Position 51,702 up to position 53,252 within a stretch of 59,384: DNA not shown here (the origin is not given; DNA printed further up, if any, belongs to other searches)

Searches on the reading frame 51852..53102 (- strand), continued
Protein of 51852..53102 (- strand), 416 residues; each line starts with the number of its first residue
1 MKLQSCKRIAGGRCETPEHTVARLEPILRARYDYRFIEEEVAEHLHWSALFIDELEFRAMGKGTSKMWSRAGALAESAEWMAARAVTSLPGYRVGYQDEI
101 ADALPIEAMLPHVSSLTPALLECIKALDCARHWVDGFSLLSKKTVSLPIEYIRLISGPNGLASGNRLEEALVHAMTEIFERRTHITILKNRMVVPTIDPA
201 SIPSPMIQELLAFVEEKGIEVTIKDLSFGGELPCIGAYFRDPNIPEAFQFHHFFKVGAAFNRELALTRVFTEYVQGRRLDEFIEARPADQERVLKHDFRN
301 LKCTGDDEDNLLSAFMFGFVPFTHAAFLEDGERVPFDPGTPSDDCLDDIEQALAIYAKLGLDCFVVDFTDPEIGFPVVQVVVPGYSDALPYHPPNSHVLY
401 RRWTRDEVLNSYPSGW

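Call 21: find_encoding_contigs(protein=P0091, flank=10000, max_places=1)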
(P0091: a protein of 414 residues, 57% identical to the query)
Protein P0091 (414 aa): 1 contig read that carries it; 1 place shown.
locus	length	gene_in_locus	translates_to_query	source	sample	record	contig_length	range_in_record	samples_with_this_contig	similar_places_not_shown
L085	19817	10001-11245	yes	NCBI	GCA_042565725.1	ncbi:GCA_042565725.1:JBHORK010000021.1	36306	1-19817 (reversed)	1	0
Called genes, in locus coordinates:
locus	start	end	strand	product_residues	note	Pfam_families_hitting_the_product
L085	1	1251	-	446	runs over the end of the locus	PF13709:DUF4159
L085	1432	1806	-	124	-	-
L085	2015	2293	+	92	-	-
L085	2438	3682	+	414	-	PF13371:TPR_9 (faint), PF00515:TPR_1 (weak), PF07719:TPR_2 (faint), PF13181:TPR_8 (faint), PF13374:TPR_10 (faint), PF13414:TPR_11 (faint), PF13424:TPR_12 (weak), PF00515:TPR_1, +6 more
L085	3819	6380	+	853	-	-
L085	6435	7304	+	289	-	PF00881:Nitroreductase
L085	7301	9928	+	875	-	PF00724:Oxidored_FMN, PF00070:Pyr_redox (faint), PF14691:Fer4_20, PF01266:DAO (weak), PF07992:Pyr_redox_2, PF13450:NAD_binding_8 (weak), PF13738:Pyr_redox_3 (faint)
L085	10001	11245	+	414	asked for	PF02624:YcaO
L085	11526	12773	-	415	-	PF09861:Lar_N, PF21113:LarA_C (weak)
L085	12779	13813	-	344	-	PF20030:bpMoxR, PF07726:AAA_3, PF07728:AAA_5, PF17863:AAA_lid_2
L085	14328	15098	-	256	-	-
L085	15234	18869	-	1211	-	-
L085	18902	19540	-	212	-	-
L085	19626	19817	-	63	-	?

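Call 22: search_solved_structures(query=A1, max_evalue=0.001, show_alignments=2)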
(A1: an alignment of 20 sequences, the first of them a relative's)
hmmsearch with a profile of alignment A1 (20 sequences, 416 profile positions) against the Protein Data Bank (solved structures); distinct sequences matched with E-value up to 0.001: 6.
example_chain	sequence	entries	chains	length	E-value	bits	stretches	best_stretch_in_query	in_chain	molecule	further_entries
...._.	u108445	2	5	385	1.6e-18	70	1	50-280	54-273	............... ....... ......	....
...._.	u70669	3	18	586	3.4e-15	59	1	141-390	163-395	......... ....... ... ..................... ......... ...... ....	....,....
4bs9_A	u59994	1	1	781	3.7e-14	55.6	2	156-275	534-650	TRUD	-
7u58_A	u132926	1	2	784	1.2e-13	54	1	157-275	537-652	MusD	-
4v1t_A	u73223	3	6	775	4e-13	52.2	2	105-275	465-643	LYND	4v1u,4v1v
6ci7_A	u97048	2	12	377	0.0004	22.6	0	131-185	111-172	YcaO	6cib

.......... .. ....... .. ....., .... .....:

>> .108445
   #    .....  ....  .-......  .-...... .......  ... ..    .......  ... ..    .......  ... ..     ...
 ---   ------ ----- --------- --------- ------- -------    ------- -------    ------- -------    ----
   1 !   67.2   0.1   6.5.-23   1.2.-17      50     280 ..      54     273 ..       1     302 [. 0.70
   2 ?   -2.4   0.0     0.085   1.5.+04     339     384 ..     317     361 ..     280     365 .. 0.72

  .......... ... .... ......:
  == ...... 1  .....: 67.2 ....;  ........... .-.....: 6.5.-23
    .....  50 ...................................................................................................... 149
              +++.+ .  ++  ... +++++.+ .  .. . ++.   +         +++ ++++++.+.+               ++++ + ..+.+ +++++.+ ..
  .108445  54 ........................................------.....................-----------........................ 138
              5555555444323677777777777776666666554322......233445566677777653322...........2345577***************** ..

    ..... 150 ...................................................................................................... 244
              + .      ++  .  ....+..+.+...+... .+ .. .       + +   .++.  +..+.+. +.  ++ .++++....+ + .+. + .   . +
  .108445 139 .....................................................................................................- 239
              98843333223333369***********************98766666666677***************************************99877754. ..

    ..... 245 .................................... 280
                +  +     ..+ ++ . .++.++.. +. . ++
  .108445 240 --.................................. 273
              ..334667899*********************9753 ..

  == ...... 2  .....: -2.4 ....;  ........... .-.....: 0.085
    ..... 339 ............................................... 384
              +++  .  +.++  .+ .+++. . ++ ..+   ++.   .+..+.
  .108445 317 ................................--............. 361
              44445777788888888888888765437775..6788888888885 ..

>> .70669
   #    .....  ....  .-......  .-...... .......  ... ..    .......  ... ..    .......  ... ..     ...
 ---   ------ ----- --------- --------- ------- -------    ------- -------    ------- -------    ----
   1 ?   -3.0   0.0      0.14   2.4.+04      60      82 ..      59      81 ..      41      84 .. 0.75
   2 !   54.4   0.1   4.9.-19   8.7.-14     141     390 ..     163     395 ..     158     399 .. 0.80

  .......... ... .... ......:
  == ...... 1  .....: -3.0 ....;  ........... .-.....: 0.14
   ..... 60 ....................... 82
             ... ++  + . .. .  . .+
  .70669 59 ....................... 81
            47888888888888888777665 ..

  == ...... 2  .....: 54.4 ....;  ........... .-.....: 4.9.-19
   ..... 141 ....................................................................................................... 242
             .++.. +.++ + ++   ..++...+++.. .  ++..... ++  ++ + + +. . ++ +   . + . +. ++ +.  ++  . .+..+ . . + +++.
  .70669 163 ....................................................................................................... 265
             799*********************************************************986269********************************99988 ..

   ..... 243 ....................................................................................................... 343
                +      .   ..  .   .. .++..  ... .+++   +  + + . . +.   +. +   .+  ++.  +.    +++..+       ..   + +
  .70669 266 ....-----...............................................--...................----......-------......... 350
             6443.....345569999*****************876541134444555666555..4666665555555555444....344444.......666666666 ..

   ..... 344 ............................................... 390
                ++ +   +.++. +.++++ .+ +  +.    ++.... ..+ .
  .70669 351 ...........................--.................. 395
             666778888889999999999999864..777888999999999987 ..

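Call 27: search_protein_families(library=pfam, proteins=[L082:3032-3946:+, L082:6249-9005:+, L082:9995-11269:+, L082:11206-13092:+, L082:13181-14506:+, L082:14503-15060:+, L082:14984-17029:+, L082:17459-18415:+, L082:18517-19632:+, L082:19821-20126:+], max_evalue=0.001)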
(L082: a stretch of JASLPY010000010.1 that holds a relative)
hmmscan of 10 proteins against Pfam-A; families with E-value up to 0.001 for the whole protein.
L082:3032-3946:+ (304 aa): 0 families

L082:6249-9005:+ (918 aa): 2 families
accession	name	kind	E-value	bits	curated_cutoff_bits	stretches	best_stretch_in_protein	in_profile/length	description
PF02624.21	YcaO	-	8.1e-36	124.4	25.7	1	586-891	2-324/325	YcaO cyclodehydratase, ATP-ad Mg2+-binding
PF07812.18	TfuA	-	1.3e-22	80.2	30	1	307-421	1-117/119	TfuA-like protein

L082:9995-11269:+ (424 aa): 1 family
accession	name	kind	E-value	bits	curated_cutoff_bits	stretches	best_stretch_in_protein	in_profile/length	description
PF02624.21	YcaO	-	1.6e-50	172.7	25.7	1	62-378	1-324/325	YcaO cyclodehydratase, ATP-ad Mg2+-binding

L082:11206-13092:+ (628 aa): 2 families
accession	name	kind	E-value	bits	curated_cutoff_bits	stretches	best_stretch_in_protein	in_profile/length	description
PF04055.27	Radical_SAM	-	4.2e-08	34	29.5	1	288-447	3-164/166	Radical SAM superfamily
PF02310.24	B12-binding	-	1e-05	25.8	32.1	1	148-218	49-119/121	B12 binding domain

L082:13181-14506:+ (441 aa): 1 family
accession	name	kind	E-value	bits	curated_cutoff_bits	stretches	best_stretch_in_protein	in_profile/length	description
PF13385.13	Laminin_G_3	-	2.1e-08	34.9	27.6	1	298-430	9-150/151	Concanavalin A-like lectin/glucanases superfamily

L082:14503-15060:+ (185 aa): 2 families
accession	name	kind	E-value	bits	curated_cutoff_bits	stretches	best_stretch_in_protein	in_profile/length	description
PF04542.20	Sigma70_r2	-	1.5e-12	47.5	24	1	23-86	2-67/71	Sigma-70 region 2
PF08281.18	Sigma70_r4_2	-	1.2e-06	28.4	25.7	1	122-174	2-54/54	Sigma-70, region 4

L082:14984-17029:+ (681 aa): 1 family
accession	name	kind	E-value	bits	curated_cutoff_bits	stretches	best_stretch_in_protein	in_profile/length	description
PF13709.12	DUF4159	-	6.6e-61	205.8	25.9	2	485-678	3-201/202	Domain of unknown function (DUF4159)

L082:17459-18415:+ (318 aa): 1 family
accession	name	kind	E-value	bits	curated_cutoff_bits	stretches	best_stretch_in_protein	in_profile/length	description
PF03547.23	Mem_trans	-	4.8e-34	117.9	25.7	2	9-156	2-153/343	Membrane transport protein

L082:18517-19632:+ (371 aa): 0 families

L082:19821-20126:+ (101 aa): 0 families
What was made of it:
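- Variant loci add typical RiPP tailoring enzymes, TfuA-YcaO and B12 radical SAM (call 27).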

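Call 79: predict_structure(alignment_id=A1)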
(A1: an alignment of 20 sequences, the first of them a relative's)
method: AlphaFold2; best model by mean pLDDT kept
length: 416 residues; sequences in the alignment: 20
mean_pLDDT: 84.1   pTM: 0.86
mean pLDDT of the five models: 84.1, 80.9, 78.2, 71.5, 70.1
residues with pLDDT >= 90: 206; 70-90: 141; 50-70: 65; < 50: 4
segments of 3 or more residues with pLDDT < 50: 414-416
pLDDT, mean of each block of 10 residues (from residue 1): 90 91 91 91 93 87 93 90 90 93 87 68 81 95 94 76 93 91 83 95 95 93 93 91 72 79 92 83 77 60 54 65 83 93 92 93 94 91 78 59 62 46
secondary structure, 60 per line:
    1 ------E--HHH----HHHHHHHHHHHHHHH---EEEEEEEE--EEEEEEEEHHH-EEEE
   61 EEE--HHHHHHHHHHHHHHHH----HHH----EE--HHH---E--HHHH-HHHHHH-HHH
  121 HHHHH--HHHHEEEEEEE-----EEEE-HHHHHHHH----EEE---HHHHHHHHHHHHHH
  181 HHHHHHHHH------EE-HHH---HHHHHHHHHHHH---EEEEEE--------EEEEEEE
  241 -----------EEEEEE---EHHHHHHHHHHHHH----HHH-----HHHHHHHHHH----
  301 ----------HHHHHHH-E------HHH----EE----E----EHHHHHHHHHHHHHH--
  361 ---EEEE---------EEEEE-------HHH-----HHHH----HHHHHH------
elements in order: H17-31 E35-42 E45-52 E57-63 H66-81 H106-109 H111-116 H118-125 H128-131 E132-138 E144-147 H149-156 E161-163 H167-189 H205-216 E220-225 E234-240 E252-257 H262-274 H287-296 H311-317 H345-358 E364-367 E377-381 H397-400 H405-410
